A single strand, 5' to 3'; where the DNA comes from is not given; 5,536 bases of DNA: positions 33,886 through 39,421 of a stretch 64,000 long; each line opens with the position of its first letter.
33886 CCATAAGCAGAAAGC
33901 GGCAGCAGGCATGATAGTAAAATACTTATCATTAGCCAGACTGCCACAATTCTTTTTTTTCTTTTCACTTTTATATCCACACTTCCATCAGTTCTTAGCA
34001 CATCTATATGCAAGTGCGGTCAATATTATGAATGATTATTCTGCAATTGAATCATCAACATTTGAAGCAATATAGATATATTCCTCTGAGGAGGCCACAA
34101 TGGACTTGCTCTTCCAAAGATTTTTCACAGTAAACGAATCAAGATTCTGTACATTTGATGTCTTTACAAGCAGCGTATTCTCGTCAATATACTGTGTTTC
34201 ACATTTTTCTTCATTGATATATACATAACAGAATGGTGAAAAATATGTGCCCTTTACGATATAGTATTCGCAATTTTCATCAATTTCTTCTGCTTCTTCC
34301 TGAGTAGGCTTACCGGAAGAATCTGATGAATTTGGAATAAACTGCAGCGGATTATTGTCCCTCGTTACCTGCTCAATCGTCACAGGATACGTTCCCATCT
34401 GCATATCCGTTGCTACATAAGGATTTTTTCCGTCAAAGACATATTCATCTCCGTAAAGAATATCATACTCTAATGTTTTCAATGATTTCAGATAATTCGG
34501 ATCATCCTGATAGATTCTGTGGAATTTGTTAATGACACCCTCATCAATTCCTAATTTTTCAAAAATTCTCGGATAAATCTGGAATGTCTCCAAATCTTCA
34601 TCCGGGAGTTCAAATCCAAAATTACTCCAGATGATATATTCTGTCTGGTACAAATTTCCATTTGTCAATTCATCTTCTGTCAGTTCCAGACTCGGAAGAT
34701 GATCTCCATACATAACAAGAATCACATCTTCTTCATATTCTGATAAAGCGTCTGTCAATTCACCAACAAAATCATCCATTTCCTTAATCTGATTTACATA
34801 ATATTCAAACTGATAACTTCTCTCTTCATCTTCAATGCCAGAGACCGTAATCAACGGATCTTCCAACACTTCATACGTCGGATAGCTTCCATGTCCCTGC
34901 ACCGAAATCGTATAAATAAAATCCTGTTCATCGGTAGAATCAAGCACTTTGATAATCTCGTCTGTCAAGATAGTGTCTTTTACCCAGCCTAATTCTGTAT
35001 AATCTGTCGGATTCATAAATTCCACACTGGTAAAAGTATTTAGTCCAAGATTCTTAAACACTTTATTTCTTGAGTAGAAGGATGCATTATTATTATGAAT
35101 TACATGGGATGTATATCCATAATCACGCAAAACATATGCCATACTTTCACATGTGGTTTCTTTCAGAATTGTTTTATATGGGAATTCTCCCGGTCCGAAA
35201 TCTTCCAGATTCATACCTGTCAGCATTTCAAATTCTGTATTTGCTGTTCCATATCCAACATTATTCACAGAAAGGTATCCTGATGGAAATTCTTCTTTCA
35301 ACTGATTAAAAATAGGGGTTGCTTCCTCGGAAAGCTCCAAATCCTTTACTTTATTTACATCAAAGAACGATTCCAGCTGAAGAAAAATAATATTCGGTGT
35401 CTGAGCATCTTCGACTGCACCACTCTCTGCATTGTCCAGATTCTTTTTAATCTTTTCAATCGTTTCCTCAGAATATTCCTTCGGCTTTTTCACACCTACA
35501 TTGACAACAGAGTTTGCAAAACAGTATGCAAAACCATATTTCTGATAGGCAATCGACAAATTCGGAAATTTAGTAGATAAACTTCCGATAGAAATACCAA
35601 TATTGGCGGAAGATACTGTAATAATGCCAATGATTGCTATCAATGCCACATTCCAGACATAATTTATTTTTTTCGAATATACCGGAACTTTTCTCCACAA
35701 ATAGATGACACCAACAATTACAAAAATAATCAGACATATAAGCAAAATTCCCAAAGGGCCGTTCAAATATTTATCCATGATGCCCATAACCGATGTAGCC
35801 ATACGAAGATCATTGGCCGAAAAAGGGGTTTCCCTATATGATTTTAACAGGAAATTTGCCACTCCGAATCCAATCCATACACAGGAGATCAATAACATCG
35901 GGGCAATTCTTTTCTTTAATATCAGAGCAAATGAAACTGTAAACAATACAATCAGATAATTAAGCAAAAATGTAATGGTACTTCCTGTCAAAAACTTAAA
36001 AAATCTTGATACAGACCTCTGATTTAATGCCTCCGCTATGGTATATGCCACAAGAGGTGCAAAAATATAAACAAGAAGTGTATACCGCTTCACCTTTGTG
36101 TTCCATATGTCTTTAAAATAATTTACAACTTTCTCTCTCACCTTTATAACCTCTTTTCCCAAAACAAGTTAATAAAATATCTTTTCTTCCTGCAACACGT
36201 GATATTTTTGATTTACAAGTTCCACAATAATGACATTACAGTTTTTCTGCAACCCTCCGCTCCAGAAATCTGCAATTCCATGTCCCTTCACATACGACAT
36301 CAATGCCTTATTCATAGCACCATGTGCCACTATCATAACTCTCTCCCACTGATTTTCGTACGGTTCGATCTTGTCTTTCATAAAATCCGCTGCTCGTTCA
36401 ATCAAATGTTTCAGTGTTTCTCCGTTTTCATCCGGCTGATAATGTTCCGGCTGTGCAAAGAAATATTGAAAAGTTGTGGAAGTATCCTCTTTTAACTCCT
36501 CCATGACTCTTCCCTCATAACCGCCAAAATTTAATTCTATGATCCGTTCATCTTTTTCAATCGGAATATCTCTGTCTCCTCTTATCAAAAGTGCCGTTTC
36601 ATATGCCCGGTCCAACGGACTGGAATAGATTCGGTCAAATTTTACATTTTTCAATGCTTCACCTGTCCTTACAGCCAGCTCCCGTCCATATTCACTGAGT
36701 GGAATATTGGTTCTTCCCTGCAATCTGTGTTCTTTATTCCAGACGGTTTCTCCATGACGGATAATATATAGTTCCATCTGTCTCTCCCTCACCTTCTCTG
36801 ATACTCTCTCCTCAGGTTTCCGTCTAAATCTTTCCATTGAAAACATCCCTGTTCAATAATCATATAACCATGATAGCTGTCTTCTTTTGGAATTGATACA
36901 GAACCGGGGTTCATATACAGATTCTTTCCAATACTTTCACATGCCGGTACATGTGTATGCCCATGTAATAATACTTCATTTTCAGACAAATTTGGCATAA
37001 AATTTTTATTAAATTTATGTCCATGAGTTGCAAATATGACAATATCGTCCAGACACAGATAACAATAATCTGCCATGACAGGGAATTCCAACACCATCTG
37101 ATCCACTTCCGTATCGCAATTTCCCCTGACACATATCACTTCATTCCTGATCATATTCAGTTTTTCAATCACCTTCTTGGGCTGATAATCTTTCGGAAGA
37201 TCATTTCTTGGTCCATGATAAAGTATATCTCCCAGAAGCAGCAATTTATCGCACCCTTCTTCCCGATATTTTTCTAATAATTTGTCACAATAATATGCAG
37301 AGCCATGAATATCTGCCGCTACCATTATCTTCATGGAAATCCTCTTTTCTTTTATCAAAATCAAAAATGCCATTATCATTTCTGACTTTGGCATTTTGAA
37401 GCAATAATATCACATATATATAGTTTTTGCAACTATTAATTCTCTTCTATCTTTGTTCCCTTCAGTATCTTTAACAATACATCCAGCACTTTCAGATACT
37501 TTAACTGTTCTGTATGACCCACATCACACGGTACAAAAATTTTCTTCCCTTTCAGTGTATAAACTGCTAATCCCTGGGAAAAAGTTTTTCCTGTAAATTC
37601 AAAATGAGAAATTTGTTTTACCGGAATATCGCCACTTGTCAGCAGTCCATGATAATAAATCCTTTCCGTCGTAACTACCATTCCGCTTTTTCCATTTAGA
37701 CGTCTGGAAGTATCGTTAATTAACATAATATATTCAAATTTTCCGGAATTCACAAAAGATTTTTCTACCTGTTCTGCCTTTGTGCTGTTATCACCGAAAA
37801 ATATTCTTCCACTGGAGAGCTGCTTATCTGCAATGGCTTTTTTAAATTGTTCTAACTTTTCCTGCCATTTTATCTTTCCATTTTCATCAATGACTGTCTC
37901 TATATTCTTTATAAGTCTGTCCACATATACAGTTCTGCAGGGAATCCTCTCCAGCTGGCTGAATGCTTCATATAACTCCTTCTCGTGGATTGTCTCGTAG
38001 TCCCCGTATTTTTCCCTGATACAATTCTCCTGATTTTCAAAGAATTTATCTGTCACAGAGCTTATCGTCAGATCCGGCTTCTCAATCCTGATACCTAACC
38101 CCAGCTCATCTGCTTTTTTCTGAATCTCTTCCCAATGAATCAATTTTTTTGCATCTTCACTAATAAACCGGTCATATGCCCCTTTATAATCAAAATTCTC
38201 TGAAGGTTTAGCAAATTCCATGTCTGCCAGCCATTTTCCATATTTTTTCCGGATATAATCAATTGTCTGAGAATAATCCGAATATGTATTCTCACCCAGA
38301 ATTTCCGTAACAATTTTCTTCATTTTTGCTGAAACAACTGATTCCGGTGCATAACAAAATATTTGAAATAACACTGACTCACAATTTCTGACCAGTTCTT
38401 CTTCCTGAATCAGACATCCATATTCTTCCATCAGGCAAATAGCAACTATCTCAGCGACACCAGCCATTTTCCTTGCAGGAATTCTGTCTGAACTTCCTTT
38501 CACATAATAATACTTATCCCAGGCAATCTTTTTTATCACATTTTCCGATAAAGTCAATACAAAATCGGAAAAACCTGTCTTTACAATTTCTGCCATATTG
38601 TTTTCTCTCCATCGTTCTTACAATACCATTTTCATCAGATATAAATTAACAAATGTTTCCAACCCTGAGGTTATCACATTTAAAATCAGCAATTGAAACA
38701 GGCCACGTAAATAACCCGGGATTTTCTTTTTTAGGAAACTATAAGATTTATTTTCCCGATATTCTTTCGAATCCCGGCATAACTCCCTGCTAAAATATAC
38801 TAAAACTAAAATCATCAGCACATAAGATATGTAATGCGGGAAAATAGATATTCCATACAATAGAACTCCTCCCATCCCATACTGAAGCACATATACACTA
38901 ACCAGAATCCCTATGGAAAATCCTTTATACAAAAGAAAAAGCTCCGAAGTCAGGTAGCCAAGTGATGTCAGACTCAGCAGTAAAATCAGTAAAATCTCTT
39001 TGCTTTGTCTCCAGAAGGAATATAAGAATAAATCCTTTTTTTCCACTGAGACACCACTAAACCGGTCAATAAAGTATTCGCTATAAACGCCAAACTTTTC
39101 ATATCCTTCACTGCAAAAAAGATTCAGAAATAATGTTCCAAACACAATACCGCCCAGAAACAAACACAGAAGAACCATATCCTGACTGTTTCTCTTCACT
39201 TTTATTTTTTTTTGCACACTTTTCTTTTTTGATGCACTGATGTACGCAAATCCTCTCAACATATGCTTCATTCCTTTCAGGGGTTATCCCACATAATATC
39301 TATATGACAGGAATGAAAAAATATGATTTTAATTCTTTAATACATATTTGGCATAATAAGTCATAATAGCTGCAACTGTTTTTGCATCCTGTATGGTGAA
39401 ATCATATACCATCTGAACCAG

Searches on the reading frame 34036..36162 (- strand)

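Call 47: search_protein_families(library=ncbifam, proteins=[window:34036-36162:-], max_evalue=0.00001)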
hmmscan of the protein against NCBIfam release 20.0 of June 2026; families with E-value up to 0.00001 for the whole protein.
window:34036-36162:- (708 aa): 1 family
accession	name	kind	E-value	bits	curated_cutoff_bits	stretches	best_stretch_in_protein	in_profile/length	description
NF053595.1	LptchSynLtaSGpos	equivalog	1.7e-15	56.6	970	1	238-488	220-465/626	lipoteichoic acid synthase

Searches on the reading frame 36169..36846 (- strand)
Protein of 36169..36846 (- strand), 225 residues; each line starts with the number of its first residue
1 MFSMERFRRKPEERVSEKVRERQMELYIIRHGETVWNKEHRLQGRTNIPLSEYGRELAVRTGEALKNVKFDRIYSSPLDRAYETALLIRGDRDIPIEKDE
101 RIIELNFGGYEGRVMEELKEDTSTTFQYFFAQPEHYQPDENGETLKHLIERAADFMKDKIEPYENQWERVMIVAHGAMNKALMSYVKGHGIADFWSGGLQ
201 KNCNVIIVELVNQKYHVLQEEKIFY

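Call 47: search_protein_families(library=ncbifam, proteins=[window:36169-36846:-], max_evalue=0.00001)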
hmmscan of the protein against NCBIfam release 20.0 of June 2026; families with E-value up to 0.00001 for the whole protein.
window:36169-36846:- (225 aa): 19 families
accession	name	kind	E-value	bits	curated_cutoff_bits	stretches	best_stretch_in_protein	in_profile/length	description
TIGR03162.1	ribazole_cobC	equivalog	4.4e-37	127.2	162.9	1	26-204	1-173/176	alpha-ribazole phosphatase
NF045917.1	PhserinePhPspA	equivalog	3.4e-35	121.6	350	1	25-211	3-185/211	phosphoserine phosphatase PspA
NF009994.0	PRK13463.1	equivalog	4.8e-34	117.9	277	1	25-220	4-196/203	phosphoserine phosphatase 1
NF011580.0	PRK15004.1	equivalog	3.8e-24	85.8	250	1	24-207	1-181/203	adenosylcobalamin/alpha-ribazole phosphatase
NF005567.0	PRK07238.1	equivalog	7.2e-24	84.8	326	1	20-183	174-334/378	bifunctional RNase H/acid phosphatase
TIGR01258.1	pgm_1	subfamily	4.2e-21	75.5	81.7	1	25-118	2-100/245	2,3-bisphosphoglycerate-dependent phosphoglycerate mutase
NF038349.1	dPGM_arch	equivalog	2.1e-20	73.4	225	1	28-199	3-161/194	2,3-diphosphoglycerate-dependent phosphoglycerate mutase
NF010713.0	PRK14115.1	equivalog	3.5e-20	72.3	305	1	25-116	3-99/248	2,3-diphosphoglycerate-dependent phosphoglycerate mutase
TIGR03848.1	MSMEG_4193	subfamily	4.6e-20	71.9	203.85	1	27-194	3-171/204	MSMEG_4193 family putative phosphomutase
NF002901.0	PRK03482.1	equivalog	7.5e-20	71.5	261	1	25-189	3-164/215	2,3-diphosphoglycerate-dependent phosphoglycerate mutase GpmB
NF002217.0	PRK01112.1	equivalog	3e-18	66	320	1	25-89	3-67/228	2,3-bisphosphoglycerate-dependent phosphoglycerate mutase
NF010718.0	PRK14120.1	equivalog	3.7e-18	65.7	366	1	23-121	4-107/249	phosphoglyceromutase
NF009993.0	PRK13462.1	equivalog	4.5e-17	62.4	226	1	23-184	5-156/203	acid phosphatase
NF010715.0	PRK14117.1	equivalog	5.5e-16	58.7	421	1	26-120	4-103/230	phosphoglycerate mutase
NF002339.0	PRK01295.1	equivalog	4.5e-15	55.7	316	1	26-188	5-171/206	2,3-bisphosphoglycerate-dependent phosphoglycerate mutase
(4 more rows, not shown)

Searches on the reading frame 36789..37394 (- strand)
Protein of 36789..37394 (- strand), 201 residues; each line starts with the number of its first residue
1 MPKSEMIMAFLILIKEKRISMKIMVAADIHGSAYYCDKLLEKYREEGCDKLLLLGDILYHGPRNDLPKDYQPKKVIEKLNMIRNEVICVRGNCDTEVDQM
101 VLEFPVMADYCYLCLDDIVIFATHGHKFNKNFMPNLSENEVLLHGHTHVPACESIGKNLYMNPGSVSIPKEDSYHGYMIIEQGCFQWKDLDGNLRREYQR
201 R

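Call 47: search_protein_families(library=ncbifam, proteins=[window:36789-37394:-], max_evalue=0.00001)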
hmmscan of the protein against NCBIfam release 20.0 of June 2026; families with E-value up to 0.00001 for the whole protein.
window:36789-37394:- (201 aa): 2 families
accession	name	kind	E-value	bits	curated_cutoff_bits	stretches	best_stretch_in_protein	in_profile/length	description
NF006988.0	PRK09453.1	equivalog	3.7e-68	229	117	1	21-193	1-173/183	phosphodiesterase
TIGR00040.1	yfcE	subfamily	3.5e-25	88.9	56.25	1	21-182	1-150/158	YfcE family phosphodiesterase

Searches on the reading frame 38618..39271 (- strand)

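Call 47: search_protein_families(library=ncbifam, proteins=[window:38618-39271:-], max_evalue=0.00001)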
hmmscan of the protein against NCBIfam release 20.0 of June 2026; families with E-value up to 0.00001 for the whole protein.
window:38618-39271:- (217 aa): 1 family
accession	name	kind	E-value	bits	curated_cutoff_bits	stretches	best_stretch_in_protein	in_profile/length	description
TIGR02831.1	spo_II_M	equivalog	1.6e-15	57.5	100.2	1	33-215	16-200/200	stage II sporulation protein M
